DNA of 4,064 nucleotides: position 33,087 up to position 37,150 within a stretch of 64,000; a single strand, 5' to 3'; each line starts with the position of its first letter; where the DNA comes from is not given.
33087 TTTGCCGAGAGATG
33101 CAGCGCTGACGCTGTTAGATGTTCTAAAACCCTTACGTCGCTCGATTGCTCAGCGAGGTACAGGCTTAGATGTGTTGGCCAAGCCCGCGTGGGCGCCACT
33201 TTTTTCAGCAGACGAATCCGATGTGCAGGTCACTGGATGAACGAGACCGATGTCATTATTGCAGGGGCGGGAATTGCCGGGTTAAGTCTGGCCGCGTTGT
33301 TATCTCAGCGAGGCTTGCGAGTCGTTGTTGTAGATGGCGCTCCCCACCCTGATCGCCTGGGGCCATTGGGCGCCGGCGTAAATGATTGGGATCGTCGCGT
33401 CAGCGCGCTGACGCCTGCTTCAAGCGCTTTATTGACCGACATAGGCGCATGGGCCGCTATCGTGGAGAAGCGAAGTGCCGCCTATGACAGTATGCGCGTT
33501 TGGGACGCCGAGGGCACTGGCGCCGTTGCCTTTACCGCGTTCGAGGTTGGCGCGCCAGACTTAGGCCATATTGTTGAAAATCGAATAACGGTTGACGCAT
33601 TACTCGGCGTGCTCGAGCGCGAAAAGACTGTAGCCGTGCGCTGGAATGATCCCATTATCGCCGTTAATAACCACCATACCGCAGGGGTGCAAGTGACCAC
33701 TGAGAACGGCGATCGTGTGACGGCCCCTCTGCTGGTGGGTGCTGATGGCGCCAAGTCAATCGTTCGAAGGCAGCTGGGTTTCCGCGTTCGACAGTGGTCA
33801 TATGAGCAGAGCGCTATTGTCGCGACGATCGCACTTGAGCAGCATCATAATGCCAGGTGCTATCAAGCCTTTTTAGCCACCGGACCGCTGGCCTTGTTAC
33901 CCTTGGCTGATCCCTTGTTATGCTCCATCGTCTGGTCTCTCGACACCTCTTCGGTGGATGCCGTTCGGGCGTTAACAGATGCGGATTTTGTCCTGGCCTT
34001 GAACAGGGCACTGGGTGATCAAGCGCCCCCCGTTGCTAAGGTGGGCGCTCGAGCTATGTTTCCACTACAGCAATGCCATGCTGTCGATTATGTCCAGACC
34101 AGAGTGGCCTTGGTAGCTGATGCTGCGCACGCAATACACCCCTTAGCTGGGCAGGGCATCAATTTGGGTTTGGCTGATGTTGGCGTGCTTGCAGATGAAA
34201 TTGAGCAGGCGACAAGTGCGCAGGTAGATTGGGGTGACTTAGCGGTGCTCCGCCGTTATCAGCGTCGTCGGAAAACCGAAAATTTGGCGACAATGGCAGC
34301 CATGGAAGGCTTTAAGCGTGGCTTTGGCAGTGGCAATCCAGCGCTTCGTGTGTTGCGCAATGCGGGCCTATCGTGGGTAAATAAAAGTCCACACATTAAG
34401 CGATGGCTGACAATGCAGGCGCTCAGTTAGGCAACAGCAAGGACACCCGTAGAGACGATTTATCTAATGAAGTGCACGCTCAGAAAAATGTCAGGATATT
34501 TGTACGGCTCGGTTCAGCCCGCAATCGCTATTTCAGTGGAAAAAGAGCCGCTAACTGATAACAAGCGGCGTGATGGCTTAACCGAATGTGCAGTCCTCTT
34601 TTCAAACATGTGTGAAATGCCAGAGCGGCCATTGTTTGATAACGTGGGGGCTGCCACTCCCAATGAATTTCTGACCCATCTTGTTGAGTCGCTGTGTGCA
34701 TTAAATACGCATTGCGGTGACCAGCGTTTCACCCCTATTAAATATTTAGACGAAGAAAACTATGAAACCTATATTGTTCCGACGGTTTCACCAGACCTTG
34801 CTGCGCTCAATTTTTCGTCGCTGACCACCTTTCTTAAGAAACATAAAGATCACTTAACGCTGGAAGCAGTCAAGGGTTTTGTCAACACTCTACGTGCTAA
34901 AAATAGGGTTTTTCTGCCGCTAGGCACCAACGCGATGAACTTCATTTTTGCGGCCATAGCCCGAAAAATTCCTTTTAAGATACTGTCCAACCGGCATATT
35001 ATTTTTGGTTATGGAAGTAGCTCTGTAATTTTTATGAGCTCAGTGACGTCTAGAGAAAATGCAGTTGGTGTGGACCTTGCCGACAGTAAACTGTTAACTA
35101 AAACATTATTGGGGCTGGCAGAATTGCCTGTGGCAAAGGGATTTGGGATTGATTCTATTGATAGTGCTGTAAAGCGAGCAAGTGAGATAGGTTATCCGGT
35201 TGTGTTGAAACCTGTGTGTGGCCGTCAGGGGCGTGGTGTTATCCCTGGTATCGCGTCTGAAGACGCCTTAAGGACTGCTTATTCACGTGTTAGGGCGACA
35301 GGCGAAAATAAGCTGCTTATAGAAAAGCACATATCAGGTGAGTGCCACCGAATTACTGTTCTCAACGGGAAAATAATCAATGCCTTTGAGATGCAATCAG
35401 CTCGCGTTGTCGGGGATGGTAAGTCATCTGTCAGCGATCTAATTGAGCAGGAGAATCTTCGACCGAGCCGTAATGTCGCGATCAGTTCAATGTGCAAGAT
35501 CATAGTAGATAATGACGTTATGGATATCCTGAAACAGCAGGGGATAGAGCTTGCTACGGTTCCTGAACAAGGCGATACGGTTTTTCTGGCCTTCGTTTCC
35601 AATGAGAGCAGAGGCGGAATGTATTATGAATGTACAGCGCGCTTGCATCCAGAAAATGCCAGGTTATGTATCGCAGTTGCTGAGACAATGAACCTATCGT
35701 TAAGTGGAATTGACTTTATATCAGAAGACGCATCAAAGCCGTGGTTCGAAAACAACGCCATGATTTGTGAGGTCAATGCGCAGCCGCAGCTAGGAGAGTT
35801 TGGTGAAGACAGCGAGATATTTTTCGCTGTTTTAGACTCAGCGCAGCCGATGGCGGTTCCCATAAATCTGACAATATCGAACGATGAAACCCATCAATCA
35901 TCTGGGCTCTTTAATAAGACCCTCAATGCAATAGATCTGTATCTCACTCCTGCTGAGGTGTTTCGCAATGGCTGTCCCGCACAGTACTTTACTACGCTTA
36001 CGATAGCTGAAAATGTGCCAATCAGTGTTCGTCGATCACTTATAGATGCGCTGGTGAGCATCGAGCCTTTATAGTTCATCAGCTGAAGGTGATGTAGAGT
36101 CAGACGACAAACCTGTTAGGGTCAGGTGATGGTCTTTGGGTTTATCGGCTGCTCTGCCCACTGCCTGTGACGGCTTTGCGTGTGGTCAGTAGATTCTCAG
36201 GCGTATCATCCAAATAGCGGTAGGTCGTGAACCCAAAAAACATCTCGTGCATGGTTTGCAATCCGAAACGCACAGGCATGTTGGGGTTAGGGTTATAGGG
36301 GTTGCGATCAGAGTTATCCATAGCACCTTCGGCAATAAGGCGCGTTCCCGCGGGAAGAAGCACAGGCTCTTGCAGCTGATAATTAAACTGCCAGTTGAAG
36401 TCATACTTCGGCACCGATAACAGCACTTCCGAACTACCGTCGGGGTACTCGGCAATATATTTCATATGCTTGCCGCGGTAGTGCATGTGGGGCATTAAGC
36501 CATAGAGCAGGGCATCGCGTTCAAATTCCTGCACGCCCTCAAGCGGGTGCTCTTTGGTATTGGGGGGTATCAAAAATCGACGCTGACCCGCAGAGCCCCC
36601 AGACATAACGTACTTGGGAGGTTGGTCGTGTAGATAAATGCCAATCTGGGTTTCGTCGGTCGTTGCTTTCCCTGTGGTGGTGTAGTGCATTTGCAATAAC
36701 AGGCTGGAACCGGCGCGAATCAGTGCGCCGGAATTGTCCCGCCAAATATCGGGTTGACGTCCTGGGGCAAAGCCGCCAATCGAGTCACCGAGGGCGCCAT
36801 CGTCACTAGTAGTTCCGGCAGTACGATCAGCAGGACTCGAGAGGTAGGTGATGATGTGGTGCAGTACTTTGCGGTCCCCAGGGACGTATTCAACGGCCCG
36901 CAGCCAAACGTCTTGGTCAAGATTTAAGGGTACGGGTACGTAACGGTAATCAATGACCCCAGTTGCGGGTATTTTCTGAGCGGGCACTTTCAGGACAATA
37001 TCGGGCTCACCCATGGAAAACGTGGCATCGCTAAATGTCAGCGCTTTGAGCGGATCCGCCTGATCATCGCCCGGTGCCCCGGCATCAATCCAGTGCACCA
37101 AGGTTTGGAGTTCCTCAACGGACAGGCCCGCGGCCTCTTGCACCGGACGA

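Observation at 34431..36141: Low-GC single-gene islet: orphan cyanophycin-synthetase-like N+G (ATP-grasp) protein with no Mur-ligase-like M domain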

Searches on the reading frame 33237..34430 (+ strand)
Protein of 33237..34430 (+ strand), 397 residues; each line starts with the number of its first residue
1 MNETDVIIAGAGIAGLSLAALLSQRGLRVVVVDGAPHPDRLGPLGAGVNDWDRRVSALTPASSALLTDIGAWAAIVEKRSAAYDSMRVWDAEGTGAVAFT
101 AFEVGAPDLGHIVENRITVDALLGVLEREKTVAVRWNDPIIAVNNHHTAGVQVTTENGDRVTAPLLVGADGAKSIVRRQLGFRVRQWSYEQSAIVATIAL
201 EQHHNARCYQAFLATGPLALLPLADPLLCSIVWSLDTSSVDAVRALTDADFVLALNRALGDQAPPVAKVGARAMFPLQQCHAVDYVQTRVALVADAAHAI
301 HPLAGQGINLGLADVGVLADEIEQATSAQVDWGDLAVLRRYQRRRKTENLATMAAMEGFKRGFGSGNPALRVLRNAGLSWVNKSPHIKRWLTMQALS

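Call 19: find_related_loci(query=window:33237-34430:+, collection=genome_contigs, flank=8000)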
Query window:33237-34430:+ (397 aa) in genome_contigs; peptide patterns used: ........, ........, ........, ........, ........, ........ (x = any residue, [..] = any of these).
410 stretches matched a pattern; 367 encode a relative of the query (tblastn E <= 1e-3); the best 80 are kept; 80 distinct loci.
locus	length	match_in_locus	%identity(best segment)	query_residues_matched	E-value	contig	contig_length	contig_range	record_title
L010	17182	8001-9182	57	3-397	2e-144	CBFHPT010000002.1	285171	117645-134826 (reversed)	MAG: Luminiphilus sp. isolate AGTU_6C_bin_7_strict genome assembly, contig: AGTU_6C_bin_7_strict_c2, whole genome shotgu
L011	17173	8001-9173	58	5-396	1e-140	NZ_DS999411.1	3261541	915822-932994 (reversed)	Luminiphilus syltensis NOR5-1B scf_1109846220923, whole genome shotgun sequence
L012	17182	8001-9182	55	1-396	2e-132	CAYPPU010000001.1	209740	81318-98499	MAG TPA_asm: uncultured Alteromonadaceae bacterium isolate SRP249901_co1_101 genome assembly, contig: NODE_9_length_2097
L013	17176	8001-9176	56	3-396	8e-130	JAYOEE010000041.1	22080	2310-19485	MAG: Halieaceae bacterium isolate 139552_S154_rosella_bins.tsv.076_sub NODE_2537_length_22080_cov_20.697843, whole genom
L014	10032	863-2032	55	6-397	6e-128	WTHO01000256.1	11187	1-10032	MAG: Halieaceae bacterium isolate PL34863bin_51 NODE_3244_length_11187_cov_11.286831, whole genome shotgun sequence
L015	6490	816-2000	54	1-397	5e-128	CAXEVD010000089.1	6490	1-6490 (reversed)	MAG TPA_asm: uncultured Halieaceae bacterium isolate ERR599066_concoct_12 genome assembly, contig: ERZ841040.5296, whole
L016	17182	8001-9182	54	2-397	9e-128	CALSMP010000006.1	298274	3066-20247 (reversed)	MAG: uncultured Luminiphilus sp. isolate S_MB80 genome assembly, contig: contig_5571_S_MB80, whole genome shotgun sequen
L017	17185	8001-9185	55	1-397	1e-127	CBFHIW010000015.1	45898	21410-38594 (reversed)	MAG: Luminiphilus sp. isolate AGTU_105_bin_7_indper genome assembly, contig: AGTU_105_bin_7_indper_c15, whole genome sho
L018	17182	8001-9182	55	2-397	8e-127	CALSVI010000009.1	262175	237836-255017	MAG: uncultured Luminiphilus sp. isolate PACB-20200310-m53 genome assembly, contig: contig_5850, whole genome shotgun se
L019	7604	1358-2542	54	1-397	6e-127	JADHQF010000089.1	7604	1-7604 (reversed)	MAG: Luminiphilus sp. isolate BS307-5m-G52 BS307-5m-C8307, whole genome shotgun sequence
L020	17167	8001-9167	54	6-396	3e-126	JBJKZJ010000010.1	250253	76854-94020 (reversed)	MAG: Luminiphilus sp. isolate LRMED-307 Luminiphilus-LRMED-307-C10, whole genome shotgun sequence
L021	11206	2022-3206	54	1-397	2e-126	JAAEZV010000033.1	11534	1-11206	MAG: Gammaproteobacteria bacterium isolate P03SWT0bin.7 NODE_321_length_11534_cov_6.88022, whole genome shotgun sequence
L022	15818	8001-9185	53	1-397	5e-126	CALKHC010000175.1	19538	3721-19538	MAG: uncultured Luminiphilus sp. isolate S4_Bin_Bin_207_sub_1 genome assembly, contig: c_000000868346, whole genome shot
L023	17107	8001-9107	56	27-397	8e-126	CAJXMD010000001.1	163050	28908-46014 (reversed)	MAG TPA_asm: uncultured Halieaceae bacterium isolate SRR4030075_bin.37_MetaBAT_v2.12.1_MAG genome assembly, contig: NODE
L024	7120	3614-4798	54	1-397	7e-126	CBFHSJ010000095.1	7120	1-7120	MAG: Luminiphilus sp. isolate AGTU_65_bin_19_indstr genome assembly, contig: AGTU_65_bin_19_indstr_c98, whole genome sho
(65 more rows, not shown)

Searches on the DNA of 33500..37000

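Call 61: search_rna_families(source=window, start=33500, end=37000, threshold=evalue, max_evalue=1)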
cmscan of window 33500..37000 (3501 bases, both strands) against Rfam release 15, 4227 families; matches with E-value up to 1: 0.
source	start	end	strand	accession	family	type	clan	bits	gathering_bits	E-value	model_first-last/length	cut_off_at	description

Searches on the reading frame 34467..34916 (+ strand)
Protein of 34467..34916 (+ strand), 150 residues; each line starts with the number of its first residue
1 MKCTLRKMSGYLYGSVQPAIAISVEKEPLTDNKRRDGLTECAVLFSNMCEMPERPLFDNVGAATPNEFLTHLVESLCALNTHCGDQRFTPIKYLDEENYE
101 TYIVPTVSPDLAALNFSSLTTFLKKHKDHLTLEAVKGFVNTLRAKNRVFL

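Call 47: predict_structure(alignment_id=A2)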
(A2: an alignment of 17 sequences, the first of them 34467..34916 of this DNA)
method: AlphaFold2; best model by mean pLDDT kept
length: 150 residues; sequences in the alignment: 17
mean_pLDDT: 82.8   pTM: 0.80
mean pLDDT of the five models: 82.8, 82.5, 82.4, 80.7, 79.5
residues with pLDDT >= 90: 51; 70-90: 76; 50-70: 23; < 50: 0
segments of 3 or more residues with pLDDT < 50: none
pLDDT, mean of each block of 10 residues (from residue 1): 85 74 82 72 73 66 76 89 86 89 92 94 85 91 88
secondary structure, 60 per line:
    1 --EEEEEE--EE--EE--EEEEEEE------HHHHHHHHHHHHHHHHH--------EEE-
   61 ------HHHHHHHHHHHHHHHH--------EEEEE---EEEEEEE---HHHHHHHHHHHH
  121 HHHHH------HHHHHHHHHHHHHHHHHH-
elements in order: E3-8 E19-25 H32-48 E57-59 H67-82 E91-95 E99-105 H109-125 H132-149

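Call 49: fold_search(model_id=the predicted structure, library=pdb)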
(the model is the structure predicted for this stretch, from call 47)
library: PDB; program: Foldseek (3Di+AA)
matches with E <= 10: 554; with E <= 0.001: 0
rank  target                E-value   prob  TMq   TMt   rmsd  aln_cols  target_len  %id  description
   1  7lgm_A                9.8e-03  0.99  0.51  0.14   5.8       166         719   10  Cyanophycin synthetase from A. baylyi DSM587 with ATP (released 2021-08-18)
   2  7lg5_A                1.9e-02  1.00  0.57  0.13   5.3       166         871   13  Synechocystis sp. UTEX2470 Cyanophycin synthetase 1 with ATP (released 2021-08-18)
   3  7wac_A                2.2e-02  0.99  0.55  0.15   6.5       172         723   11  Trichodesmium erythraeum cyanophycin synthetase 1 (TeCphA1) (released 2022-09-07)
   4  7wae_C                2.4e-02  0.99  0.57  0.16   6.1       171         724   12  Trichodesmium erythraeum cyanophycin synthetase 1 (TeCphA1) with ATPgammaS, 4x(beta-Asp-Arg), and aspartate (released 2022-09-07)
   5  7wae_A                3.8e-02  0.99  0.58  0.13   5.8       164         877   10  Trichodesmium erythraeum cyanophycin synthetase 1 (TeCphA1) with ATPgammaS, 4x(beta-Asp-Arg), and aspartate (released 2022-09-07)
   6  5l16                  4.0e-02  0.15  0.17  0.11  13.0       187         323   10  Crystal Structure of N-terminus truncated selenophosphate synthetase from Leishmania major (released 2017-08-09)
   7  2ej9                  9.6e-02  0.21  0.24  0.17  14.7       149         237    5  Crystal Structure Of Biotin Protein Ligase From Methanococcus jannaschii (released 2008-03-18)
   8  2c7i_C                1.0e-01  0.28  0.28  0.20  13.7       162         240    9  Structure of protein Ta0514, putative lipoate protein ligase from T. acidophilum. (released 2005-12-15)
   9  7lgq_A                1.1e-01  0.97  0.60  0.14   5.7       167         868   14  Cyanophycin synthetase 1 from Synechocystis sp. UTEX2470 with ATP and 8x(Asp-Arg)-Asn (released 2021-08-18)
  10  8fxi_C                1.1e-01  0.97  0.59  0.17   4.8       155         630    9  Cryo-EM structure of Stanieria sp. CphA2 in complex with ADPCP and 4x(beta-Asp-Arg) (released 2023-06-14)
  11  2ars                  1.2e-01  0.28  0.29  0.21  13.7       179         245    9  Crystal structure of lipoate-protein ligase A From Thermoplasma acidophilum (released 2005-10-04)
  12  7lgj_A                1.4e-01  0.95  0.57  0.13   5.3       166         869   13  Cyanophycin synthetase 1 from Synechocystis sp. UTEX2470 with ADPCP and 8x(Asp-Arg)-NH2 (released 2021-08-18)
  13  8fxi_A                1.6e-01  0.89  0.52  0.16   5.8       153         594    8  Cryo-EM structure of Stanieria sp. CphA2 in complex with ADPCP and 4x(beta-Asp-Arg) (released 2023-06-14)
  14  2c7i_A                1.6e-01  0.25  0.28  0.20  13.6       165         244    9  Structure of protein Ta0514, putative lipoate protein ligase from T. acidophilum. (released 2005-12-15)
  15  2c7i_B                1.7e-01  0.21  0.24  0.17  11.9       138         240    8  Structure of protein Ta0514, putative lipoate protein ligase from T. acidophilum. (released 2005-12-15)
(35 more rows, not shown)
